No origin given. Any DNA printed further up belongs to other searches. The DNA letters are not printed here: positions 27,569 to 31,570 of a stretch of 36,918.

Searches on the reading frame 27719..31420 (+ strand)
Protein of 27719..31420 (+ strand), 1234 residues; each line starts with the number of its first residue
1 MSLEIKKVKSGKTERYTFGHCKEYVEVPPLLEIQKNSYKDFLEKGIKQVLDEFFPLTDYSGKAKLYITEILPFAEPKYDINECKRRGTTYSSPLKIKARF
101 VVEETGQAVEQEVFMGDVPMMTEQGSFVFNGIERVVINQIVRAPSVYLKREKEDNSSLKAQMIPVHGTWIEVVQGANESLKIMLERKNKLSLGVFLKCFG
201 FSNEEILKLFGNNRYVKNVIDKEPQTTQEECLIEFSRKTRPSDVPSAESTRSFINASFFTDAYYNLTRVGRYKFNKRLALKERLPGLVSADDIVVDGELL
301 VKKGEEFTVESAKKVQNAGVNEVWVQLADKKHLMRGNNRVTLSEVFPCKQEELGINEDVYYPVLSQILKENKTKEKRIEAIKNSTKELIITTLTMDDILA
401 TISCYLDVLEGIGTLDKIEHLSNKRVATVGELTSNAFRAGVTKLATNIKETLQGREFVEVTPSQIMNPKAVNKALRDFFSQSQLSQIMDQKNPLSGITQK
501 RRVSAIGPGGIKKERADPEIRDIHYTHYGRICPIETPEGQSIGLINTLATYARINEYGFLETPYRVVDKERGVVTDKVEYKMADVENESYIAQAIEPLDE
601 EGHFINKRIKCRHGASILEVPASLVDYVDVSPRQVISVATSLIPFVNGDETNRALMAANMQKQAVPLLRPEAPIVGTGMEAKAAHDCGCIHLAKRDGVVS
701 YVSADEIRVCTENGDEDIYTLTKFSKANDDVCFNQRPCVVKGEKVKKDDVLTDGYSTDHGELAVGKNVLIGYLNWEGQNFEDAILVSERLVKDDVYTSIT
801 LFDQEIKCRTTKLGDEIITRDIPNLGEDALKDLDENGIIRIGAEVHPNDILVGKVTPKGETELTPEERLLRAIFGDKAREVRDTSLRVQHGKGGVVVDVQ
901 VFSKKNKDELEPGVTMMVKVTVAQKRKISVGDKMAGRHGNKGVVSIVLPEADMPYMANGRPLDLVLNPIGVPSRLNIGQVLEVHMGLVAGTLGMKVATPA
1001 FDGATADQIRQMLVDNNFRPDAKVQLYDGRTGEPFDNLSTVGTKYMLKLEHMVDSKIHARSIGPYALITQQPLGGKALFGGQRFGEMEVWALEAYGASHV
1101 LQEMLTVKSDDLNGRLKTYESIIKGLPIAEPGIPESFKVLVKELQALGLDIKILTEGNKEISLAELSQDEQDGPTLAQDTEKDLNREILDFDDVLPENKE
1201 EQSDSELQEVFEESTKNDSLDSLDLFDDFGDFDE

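Call 75: search_protein_families(library=pfam, proteins=[window:27719-31420:+], max_evalue=0.0001)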
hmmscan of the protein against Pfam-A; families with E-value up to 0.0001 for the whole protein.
window:27719-31420:+ (1234 aa): 6 families
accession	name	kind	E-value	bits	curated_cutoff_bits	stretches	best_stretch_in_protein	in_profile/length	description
PF00562.33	RNA_pol_Rpb2_6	-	5.3e-123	411.3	23.4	1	693-1077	2-372/373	RNA polymerase Rpb2, domain 6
PF04560.25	RNA_pol_Rpb2_7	-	1.2e-26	93.3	32.1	1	1080-1155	1-86/87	RNA polymerase Rpb2, domain 7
PF04565.21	RNA_pol_Rpb2_3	-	1.5e-26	92.7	21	1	486-554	1-68/68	RNA polymerase Rpb2, domain 3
PF10385.14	RNA_pol_Rpb2_45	-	4.6e-19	68.7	28.2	1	564-631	1-66/66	RNA polymerase beta subunit external 1 domain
PF04561.19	RNA_pol_Rpb2_2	-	4.1e-15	56.4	21.7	1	142-283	1-150/190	RNA polymerase Rpb2, domain 2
PF04563.20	RNA_pol_Rpb2_1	-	4.9e-15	56.1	28.2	1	31-453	3-181/203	RNA polymerase beta subunit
